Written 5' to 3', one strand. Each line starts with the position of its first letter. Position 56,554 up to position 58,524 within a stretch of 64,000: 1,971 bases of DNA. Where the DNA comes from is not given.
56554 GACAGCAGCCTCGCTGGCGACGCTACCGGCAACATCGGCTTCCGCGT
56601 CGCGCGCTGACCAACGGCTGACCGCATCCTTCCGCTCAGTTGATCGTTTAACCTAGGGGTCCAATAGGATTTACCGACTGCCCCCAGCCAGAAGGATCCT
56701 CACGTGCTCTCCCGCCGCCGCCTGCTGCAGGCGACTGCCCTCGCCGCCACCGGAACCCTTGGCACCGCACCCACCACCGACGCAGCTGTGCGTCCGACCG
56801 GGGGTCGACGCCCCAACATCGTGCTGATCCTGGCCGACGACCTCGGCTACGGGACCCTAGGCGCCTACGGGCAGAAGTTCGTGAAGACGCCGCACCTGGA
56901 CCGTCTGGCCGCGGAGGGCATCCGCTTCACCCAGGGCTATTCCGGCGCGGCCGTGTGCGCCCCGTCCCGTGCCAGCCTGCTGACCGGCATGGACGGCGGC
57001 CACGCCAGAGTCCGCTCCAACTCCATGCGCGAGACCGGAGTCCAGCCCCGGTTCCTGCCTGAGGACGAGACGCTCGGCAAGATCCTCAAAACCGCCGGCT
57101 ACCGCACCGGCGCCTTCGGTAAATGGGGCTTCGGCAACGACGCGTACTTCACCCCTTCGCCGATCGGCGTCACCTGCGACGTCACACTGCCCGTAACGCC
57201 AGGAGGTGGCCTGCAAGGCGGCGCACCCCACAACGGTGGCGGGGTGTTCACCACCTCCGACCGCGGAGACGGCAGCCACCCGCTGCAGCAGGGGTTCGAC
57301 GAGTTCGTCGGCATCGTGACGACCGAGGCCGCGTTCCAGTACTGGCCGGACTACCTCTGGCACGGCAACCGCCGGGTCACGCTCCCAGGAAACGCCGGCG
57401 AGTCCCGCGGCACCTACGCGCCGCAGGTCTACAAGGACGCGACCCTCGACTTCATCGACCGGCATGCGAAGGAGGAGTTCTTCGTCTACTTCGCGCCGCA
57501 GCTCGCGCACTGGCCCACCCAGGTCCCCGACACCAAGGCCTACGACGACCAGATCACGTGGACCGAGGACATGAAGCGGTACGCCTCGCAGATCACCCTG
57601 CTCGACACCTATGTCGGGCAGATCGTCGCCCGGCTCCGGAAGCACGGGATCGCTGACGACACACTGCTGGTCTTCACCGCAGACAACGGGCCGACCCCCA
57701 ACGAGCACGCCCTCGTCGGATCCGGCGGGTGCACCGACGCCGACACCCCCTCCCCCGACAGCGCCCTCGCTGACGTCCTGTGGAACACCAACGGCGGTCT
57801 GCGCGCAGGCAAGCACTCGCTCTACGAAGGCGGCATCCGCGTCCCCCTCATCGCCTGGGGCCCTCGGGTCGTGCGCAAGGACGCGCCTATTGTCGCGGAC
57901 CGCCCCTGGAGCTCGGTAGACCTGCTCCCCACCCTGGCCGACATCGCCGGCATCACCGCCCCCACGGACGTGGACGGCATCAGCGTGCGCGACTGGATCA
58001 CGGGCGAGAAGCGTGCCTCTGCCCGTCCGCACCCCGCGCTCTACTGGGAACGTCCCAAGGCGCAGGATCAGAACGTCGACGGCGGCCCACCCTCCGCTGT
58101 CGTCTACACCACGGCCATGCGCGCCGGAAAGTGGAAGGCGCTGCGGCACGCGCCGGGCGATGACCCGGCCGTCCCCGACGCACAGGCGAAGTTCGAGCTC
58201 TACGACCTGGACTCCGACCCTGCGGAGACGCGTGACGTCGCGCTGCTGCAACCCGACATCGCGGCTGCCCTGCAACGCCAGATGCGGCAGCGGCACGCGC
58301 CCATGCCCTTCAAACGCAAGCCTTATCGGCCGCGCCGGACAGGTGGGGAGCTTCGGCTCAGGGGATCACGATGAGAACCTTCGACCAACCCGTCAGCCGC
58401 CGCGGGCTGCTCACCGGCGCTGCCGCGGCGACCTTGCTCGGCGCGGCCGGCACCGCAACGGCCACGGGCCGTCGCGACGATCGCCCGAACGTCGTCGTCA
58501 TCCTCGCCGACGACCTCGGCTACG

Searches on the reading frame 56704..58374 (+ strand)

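Call 23: search_protein_families(library=pfam, proteins=[window:56704-58374:+], max_evalue=0.001)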
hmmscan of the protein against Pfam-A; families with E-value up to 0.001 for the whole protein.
window:56704-58374:+ (556 aa): 3 families
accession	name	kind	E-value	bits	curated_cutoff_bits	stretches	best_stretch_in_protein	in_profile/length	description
PF00884.28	Sulfatase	-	2.5e-59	201.5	25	1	37-417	1-301/301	Sulfatase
PF16347.10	SGSH_C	-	2.5e-09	37.9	29.3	1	370-529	8-146/154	N-sulphoglucosamine sulphohydrolase, C-terminal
PF01663.27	Phosphodiest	-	1.6e-08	35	23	1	40-334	2-227/342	Type I phosphodiesterase / nucleotide pyrophosphatase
